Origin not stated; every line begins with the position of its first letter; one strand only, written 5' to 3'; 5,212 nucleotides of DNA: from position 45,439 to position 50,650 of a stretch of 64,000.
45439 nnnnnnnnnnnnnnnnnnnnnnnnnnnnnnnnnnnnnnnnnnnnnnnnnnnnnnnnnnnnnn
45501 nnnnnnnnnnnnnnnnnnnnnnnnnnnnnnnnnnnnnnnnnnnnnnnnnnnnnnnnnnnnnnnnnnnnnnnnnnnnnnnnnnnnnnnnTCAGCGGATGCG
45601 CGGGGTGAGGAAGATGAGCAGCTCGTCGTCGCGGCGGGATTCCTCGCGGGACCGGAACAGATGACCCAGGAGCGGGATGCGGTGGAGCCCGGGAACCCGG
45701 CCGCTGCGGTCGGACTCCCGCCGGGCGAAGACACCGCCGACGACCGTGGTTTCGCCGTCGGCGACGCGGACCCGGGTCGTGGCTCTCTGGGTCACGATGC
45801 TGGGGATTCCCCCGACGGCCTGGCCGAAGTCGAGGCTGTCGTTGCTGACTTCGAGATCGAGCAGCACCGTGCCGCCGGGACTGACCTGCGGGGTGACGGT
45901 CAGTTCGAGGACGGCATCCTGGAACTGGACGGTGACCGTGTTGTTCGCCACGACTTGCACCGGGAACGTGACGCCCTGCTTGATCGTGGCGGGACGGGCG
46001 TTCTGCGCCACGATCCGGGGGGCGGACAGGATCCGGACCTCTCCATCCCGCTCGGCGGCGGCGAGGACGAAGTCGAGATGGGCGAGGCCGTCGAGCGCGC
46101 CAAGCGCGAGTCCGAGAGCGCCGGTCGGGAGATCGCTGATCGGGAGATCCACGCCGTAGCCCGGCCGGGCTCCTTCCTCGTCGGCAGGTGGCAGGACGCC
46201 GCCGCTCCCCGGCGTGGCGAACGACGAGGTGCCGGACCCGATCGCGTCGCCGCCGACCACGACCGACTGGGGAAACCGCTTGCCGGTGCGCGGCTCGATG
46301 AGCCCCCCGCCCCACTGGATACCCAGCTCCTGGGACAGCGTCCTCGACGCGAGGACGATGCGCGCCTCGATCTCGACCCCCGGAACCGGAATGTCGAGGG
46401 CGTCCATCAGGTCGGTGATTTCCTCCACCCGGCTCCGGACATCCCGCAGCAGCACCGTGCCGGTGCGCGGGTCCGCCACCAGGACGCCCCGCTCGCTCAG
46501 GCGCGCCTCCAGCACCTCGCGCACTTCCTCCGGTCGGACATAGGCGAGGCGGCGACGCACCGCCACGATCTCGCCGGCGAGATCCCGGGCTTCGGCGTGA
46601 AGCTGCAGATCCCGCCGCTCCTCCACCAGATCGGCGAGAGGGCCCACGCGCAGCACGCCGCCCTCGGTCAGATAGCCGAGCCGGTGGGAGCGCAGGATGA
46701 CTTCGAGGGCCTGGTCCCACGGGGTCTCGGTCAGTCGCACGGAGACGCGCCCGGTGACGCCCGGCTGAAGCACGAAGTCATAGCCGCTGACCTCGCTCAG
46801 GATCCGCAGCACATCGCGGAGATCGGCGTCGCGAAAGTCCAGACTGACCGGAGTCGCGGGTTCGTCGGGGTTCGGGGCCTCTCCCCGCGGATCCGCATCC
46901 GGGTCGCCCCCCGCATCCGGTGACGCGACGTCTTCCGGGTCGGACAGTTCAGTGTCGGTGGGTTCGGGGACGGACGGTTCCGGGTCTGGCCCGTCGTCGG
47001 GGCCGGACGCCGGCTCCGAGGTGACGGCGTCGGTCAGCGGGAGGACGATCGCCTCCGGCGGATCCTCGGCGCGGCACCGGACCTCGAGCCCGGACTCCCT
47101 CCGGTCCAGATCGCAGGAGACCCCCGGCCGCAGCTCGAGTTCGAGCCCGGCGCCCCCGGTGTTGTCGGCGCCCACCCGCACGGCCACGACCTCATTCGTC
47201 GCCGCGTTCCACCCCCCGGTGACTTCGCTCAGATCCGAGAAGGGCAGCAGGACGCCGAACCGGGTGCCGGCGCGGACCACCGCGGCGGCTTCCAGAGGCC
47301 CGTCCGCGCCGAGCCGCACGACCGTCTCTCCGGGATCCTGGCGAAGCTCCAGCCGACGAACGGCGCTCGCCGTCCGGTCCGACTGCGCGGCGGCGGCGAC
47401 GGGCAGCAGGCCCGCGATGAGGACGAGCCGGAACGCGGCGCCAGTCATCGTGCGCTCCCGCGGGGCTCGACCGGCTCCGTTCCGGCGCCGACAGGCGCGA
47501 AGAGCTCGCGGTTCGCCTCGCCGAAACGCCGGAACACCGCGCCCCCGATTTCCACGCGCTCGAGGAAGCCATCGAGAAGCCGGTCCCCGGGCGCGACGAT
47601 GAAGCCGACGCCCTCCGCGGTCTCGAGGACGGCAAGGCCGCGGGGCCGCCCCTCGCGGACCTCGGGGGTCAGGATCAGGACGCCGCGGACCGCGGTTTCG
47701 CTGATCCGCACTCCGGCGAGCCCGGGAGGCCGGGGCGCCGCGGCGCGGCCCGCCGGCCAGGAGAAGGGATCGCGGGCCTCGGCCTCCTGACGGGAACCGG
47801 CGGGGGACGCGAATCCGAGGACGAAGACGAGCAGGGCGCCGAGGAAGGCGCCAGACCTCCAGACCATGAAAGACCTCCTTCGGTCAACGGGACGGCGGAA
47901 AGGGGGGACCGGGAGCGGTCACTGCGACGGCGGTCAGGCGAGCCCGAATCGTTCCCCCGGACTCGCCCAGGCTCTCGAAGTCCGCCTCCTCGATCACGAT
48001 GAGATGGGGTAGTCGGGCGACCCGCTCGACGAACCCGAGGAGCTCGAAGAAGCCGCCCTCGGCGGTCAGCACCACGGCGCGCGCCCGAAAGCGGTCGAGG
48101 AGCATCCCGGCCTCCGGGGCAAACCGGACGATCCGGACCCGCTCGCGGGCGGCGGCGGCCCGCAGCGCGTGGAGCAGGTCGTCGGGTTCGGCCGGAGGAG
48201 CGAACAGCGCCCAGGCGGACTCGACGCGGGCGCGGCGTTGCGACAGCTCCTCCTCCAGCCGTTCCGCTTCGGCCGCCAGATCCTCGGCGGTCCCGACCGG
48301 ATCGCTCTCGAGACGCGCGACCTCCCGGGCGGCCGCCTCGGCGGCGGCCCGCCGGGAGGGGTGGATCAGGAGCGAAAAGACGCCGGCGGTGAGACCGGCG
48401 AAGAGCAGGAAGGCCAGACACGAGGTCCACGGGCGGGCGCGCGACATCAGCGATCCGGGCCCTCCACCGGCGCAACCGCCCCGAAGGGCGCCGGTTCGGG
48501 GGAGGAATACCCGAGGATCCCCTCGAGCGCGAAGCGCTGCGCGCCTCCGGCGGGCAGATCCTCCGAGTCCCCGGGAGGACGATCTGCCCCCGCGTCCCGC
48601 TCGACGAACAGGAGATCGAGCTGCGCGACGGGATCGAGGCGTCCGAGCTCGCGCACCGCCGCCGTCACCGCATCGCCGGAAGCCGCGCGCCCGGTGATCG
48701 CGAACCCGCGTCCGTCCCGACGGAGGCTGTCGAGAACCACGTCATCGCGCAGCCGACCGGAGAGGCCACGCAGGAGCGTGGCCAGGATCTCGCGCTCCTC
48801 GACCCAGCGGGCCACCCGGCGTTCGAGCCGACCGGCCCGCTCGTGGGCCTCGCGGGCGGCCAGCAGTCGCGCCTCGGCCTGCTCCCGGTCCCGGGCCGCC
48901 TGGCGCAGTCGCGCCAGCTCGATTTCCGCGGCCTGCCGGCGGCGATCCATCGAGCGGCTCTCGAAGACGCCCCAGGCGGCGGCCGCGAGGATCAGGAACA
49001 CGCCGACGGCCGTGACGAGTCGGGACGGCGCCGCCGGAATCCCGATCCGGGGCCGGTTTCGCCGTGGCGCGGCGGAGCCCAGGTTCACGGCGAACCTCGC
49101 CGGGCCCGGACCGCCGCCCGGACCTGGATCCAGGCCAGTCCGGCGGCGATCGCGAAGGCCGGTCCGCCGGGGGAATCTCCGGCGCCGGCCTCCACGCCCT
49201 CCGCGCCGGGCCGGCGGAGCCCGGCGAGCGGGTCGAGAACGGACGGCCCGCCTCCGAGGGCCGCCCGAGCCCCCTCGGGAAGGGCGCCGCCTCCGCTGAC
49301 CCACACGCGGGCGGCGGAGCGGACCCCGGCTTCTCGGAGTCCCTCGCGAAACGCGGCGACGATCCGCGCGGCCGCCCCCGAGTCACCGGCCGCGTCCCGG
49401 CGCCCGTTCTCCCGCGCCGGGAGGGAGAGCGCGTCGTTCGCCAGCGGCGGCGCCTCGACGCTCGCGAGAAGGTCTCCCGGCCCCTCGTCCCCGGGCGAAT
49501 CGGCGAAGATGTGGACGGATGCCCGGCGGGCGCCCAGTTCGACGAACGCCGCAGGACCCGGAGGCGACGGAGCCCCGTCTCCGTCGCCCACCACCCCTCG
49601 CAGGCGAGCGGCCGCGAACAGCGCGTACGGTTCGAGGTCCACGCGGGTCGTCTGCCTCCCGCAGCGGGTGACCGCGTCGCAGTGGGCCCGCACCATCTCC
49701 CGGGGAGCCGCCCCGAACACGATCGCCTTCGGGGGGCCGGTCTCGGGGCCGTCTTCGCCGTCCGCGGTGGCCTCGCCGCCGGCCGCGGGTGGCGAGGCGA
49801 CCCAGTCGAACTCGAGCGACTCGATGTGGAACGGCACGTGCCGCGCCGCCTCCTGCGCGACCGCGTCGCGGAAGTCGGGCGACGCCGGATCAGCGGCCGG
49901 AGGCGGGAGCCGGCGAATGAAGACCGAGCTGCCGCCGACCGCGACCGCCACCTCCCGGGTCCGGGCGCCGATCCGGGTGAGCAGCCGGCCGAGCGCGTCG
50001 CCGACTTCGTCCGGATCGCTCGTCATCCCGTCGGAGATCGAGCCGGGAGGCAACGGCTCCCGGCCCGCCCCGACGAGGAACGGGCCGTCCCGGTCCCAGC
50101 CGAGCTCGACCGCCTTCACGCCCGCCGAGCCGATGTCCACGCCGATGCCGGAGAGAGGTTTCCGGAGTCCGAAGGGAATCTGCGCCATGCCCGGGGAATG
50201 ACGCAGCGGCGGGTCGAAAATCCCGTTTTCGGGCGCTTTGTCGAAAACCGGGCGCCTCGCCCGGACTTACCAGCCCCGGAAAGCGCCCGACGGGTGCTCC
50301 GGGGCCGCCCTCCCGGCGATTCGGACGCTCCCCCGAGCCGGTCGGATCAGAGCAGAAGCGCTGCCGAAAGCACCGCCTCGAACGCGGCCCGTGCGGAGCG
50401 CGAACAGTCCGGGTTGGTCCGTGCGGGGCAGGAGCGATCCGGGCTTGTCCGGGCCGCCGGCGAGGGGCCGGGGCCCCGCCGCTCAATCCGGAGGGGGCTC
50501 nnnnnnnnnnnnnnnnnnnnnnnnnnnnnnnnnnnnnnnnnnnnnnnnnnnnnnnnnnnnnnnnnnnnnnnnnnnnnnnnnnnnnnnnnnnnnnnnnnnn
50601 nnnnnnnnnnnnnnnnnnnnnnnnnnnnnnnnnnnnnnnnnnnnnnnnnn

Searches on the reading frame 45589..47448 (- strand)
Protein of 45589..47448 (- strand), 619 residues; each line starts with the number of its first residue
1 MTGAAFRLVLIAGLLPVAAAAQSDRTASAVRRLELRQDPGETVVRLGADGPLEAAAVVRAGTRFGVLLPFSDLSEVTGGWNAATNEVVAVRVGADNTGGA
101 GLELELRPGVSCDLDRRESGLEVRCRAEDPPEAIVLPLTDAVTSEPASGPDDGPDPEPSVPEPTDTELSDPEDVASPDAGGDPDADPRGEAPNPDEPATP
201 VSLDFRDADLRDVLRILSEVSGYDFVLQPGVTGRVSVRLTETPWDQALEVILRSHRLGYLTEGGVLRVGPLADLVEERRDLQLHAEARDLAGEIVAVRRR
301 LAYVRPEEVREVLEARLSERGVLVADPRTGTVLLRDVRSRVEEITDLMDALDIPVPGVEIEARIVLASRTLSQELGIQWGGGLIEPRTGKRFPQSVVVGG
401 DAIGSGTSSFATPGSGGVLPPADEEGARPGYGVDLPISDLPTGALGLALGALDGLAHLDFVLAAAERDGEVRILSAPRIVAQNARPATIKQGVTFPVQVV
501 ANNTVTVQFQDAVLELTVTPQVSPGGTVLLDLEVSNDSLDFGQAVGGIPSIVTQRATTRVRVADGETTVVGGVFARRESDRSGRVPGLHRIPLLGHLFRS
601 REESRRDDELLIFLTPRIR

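Call 12: search_protein_families(library=pfam, proteins=[window:45589-47448:-], max_evalue=0.01)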
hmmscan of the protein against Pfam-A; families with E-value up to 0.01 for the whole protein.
window:45589-47448:- (619 aa): 4 families
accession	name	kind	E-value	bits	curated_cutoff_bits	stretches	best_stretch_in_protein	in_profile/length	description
PF00263.26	Secretin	-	3e-45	154.3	27.5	1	464-618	1-167/169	Bacterial type II and III secretion system protein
PF03958.22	Secretin_N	-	4.6e-10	40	28.2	1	300-356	5-68/69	Bacterial type II/III secretion system short domain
PF07660.19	STN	-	5.2e-08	33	28.4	1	223-270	1-51/52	Secretin and TonB N terminus short domain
PF21305.2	type_II_gspD_N0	-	7.3e-07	29.4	27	1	203-258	1-60/71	GspD-like, N0 domain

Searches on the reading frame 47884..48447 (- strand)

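Call 12: search_protein_families(library=pfam, proteins=[window:47884-48447:-], max_evalue=0.01)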
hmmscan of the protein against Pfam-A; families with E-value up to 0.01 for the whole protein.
window:47884-48447:- (187 aa): 1 family
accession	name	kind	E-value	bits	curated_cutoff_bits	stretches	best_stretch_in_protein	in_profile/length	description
PF04350.18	PilO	-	1.2e-06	29.2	22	1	51-172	15-137/145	Pilus assembly protein, PilO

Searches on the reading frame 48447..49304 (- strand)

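Call 12: search_protein_families(library=pfam, proteins=[window:48447-49304:-], max_evalue=0.01)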
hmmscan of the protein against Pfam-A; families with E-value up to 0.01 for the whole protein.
window:48447-49304:- (285 aa): 1 family
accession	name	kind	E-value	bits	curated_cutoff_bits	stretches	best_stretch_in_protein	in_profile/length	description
PF05137.18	PilN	-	0.00011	22.6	22.8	1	177-236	2-61/78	Fimbrial assembly protein (PilN)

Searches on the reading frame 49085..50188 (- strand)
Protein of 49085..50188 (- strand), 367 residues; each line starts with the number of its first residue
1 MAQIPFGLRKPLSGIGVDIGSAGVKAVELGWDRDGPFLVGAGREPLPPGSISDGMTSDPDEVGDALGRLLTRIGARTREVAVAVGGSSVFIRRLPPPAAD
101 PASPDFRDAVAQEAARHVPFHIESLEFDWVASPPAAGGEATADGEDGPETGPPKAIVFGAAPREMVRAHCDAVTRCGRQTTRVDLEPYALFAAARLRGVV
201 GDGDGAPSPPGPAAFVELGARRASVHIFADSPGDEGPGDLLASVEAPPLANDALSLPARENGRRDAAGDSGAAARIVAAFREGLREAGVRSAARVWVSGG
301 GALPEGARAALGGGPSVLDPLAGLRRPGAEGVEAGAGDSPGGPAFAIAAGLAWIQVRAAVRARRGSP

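Call 11: search_protein_families(library=pfam, proteins=[window:49085-50188:-], max_evalue=0.01)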
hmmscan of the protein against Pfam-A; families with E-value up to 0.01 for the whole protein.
window:49085-50188:- (367 aa): 1 family
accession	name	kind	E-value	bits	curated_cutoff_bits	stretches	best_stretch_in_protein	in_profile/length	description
PF11104.14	PilM_2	-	1.2e-16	61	27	1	16-201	1-174/340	Type IV pilus assembly protein PilM;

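Call 18: find_homologous_proteins(query=window:49085-50188:-, max_evalue=1e-20)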
Query window:49085-50188:- (367 aa): 43 proteins with E <= 1e-20 among 8000 candidates.
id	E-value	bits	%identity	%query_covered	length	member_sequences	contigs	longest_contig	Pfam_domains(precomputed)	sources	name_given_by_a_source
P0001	2.1e-228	776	100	100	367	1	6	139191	PF11104.15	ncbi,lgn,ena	-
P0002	8.6e-146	504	73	100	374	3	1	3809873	PF11104.15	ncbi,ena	-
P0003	4.0e-82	295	65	70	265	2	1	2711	-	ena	-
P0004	4.3e-82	295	51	97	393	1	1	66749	PF11104.15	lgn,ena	-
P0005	2.5e-68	249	46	98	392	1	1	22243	PF11104.15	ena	-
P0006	4.0e-65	239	46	96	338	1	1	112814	PF11104.15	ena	-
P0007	1.2e-63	234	46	98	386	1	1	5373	PF11104.15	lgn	-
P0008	1.6e-63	233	47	94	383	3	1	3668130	PF11104.15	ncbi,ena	-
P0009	3.2e-63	232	45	96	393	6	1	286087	PF11104.15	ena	-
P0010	8.5e-62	228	46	95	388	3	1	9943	PF11104.15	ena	-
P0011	3.9e-61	226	45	87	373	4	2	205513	PF11104.15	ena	-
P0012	4.7e-61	225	44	87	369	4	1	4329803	PF11104.15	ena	-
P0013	6.1e-61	225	46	96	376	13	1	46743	PF11104.15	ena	-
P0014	9.3e-61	224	47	95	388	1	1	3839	PF11104.15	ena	-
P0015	1.6e-60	224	44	98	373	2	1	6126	PF11104.15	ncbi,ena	-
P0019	9.4e-60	221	48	66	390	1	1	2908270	PF11104.15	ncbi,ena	-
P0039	1.4e-52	197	46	87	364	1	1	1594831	PF11104.15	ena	-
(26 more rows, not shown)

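Call 19: find_encoding_contigs(protein=P0002, flank=3000, max_places=3)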
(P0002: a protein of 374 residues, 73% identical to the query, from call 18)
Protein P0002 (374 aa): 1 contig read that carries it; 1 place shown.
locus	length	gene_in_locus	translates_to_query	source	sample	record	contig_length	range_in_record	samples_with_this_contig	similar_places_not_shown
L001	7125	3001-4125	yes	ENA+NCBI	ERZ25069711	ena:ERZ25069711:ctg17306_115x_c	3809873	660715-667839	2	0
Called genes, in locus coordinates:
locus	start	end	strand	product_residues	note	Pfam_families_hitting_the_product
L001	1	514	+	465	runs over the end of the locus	PF00330:Aconitase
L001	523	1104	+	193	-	PF00694:Aconitase_C, PF27512:LeuD (weak)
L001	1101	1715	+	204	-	PF03352:Adenine_glyco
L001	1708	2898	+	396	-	PF02368:Big_2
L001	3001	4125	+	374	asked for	PF11104:PilM_2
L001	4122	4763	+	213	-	PF05137:PilN (weak)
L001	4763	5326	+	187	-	-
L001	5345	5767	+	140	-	-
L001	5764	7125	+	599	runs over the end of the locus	PF21305:type_II_gspD_N0 (weak), PF07660:STN (weak), PF03958:Secretin_N, PF00263:Secretin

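Call 20: find_encoding_contigs(protein=P0001, flank=1500, max_places=6)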
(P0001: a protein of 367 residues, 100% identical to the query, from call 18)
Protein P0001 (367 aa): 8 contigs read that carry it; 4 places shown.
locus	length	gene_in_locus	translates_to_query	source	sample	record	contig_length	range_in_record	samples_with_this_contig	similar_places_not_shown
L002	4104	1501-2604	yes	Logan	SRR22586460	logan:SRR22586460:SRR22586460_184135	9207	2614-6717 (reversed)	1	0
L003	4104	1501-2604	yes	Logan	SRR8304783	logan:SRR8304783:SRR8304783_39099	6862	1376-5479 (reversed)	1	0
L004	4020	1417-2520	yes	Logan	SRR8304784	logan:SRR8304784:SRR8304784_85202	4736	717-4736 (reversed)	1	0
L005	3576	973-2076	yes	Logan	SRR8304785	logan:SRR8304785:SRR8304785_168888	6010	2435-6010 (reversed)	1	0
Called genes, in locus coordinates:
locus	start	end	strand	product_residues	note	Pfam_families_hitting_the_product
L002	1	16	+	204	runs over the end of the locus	PF03352:Adenine_glyco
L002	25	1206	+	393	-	PF02368:Big_2, PF26918:Ig_Eae (weak)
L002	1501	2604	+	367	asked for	PF11104:PilM_2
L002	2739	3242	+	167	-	-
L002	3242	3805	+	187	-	PF04350:PilO (weak)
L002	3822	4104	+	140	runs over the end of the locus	-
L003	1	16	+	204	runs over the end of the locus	PF03352:Adenine_glyco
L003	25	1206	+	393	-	PF02368:Big_2, PF26918:Ig_Eae (weak)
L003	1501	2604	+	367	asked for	PF11104:PilM_2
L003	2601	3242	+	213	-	-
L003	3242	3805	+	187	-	PF04350:PilO (weak)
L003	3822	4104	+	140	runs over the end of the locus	-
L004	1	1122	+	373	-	?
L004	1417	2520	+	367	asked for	PF11104:PilM_2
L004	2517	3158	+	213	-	-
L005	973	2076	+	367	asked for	PF11104:PilM_2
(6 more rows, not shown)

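Call 29: list_cluster_members(proteins=[P0001, P0002, P0004, P0008])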
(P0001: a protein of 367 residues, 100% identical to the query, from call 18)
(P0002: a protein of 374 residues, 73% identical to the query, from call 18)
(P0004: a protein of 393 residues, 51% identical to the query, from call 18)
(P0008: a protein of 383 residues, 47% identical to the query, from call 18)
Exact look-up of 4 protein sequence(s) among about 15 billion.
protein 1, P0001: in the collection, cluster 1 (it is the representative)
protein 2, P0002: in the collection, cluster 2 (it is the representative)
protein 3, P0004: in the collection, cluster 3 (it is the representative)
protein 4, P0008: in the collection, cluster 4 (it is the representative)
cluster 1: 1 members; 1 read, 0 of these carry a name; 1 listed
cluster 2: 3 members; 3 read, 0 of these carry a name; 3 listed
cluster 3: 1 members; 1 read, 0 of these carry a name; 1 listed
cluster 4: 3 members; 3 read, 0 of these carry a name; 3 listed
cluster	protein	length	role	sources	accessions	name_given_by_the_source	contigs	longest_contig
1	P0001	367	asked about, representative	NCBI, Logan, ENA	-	-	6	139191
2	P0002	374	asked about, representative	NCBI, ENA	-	-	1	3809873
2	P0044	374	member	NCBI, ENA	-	-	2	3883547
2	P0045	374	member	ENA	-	-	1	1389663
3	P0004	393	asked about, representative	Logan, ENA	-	-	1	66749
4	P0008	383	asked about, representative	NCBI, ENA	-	-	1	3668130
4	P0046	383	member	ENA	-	-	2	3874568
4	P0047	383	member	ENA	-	-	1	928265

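Call 42: find_encoding_contigs(protein=P0004, flank=2500, max_places=1)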
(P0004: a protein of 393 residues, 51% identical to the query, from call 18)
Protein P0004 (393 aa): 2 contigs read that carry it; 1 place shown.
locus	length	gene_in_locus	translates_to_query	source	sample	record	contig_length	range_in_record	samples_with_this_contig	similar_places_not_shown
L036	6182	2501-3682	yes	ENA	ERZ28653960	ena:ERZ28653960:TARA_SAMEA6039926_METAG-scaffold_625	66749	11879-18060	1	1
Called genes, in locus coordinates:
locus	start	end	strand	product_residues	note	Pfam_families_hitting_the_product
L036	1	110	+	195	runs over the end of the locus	PF00694:Aconitase_C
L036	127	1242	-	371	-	PF00144:Beta-lactamase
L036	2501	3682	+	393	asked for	PF11104:PilM_2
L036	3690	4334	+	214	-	-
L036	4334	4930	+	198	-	PF04350:PilO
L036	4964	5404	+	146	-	-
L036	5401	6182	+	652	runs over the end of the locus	PF07660:STN (faint), PF21305:type_II_gspD_N0 (faint), PF03958:Secretin_N, PF00263:Secretin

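Call 43: find_encoding_contigs(protein=P0019, flank=2500, max_places=1)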
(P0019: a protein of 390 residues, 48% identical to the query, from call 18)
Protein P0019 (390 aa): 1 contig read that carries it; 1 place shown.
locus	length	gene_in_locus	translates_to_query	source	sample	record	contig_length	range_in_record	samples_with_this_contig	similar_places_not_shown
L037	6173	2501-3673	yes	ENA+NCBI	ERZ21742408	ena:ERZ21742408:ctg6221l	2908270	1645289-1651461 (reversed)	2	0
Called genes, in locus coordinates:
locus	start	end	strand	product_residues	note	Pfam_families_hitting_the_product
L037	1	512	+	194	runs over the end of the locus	PF00694:Aconitase_C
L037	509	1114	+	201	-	PF03352:Adenine_glyco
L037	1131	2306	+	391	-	-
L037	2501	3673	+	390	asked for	PF11104:PilM_2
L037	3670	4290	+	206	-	-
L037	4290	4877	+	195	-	PF04350:PilO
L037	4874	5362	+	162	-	-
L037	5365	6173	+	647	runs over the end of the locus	PF21305:type_II_gspD_N0 (weak), PF07660:STN (weak), PF03958:Secretin_N (weak), PF00263:Secretin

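Call 44: find_encoding_contigs(protein=P0008, flank=2500, max_places=1)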
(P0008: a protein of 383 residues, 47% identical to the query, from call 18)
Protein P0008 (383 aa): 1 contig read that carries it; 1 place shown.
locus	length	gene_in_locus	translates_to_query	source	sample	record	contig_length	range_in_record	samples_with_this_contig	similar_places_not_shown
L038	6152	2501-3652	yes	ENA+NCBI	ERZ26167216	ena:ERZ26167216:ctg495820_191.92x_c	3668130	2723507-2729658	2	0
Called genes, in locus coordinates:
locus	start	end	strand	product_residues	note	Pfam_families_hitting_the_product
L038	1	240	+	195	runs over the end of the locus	PF03352:Adenine_glyco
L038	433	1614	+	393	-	-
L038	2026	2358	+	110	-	PF01494:FAD_binding_3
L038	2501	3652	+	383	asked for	PF11104:PilM_2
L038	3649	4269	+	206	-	PF05137:PilN (weak)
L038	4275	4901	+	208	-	PF04350:PilO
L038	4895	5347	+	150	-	-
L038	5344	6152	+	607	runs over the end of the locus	PF07660:STN (faint), PF21305:type_II_gspD_N0 (faint), PF03958:Secretin_N, PF00263:Secretin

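Call 53: find_encoding_contigs(protein=P0039, flank=2500, max_places=1)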
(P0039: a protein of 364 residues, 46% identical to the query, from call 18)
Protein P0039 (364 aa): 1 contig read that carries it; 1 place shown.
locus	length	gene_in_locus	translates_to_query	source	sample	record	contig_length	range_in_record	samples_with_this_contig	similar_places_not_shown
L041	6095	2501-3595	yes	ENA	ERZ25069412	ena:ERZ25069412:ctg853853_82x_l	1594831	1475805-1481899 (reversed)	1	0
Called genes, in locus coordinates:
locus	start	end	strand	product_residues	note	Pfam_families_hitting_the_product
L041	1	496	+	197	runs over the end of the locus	PF00694:Aconitase_C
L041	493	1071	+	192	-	PF03352:Adenine_glyco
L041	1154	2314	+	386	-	PF02368:Big_2 (weak)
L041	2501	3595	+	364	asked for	PF11104:PilM_2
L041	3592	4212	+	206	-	PF05137:PilN (weak)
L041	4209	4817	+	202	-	PF04350:PilO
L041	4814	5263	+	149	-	-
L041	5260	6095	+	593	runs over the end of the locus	PF07660:STN (faint), PF21305:type_II_gspD_N0 (weak), PF03958:Secretin_N, PF00263:Secretin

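Call 64: find_related_loci(query=A2, collection=metagenome_contigs, flank=2500)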
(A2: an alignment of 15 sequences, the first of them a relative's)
Query A2 (367 aa) in metagenome_contigs; peptide patterns used: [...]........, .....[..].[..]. (x = any residue, [..] = any of these).
99 stretches matched a pattern; 2 encode a relative of the query (tblastn E <= 1e-3); 2 distinct loci.
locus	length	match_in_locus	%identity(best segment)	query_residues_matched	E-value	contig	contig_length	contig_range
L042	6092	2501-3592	42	9-356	5e-58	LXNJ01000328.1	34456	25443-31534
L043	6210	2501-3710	51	9-356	6e-50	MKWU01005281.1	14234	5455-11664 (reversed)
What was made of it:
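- Tried and rejected: Metagenome scan with a PilM alignment (call 64).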

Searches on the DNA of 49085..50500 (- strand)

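Call 96: search_rna_families(sources=[L041, L042, L038], threshold=evalue, max_evalue=1)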
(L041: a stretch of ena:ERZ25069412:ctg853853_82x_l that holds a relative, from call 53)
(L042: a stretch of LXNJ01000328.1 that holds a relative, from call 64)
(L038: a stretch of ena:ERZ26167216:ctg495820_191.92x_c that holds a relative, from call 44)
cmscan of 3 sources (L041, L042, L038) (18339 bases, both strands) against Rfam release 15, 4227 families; matches with E-value up to 1: 1.
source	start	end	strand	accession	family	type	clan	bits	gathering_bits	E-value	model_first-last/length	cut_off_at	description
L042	4853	4925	+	RF01722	Pyrobac-1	Gene; sRNA;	-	25.3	40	0.73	1-60/60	no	Pyrobac-1 RNA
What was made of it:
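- On Cis-regulatory RNA (riboswitch / attenuator / Rfam family): Nothing was found in relatives' modules (call 96).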

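Call 98: search_rna_families(source=window, start=50120, end=50500, threshold=evalue, max_evalue=1)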
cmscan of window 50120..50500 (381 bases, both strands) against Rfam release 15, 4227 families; matches with E-value up to 1: 1.
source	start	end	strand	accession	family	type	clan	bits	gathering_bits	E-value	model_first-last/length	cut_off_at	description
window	50232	50287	-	RF01763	Guanidine-III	Cis-reg; riboswitch;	-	16.1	36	0.43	1-67/67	no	Guanidine-III riboswitch aptamer (yKKC-III)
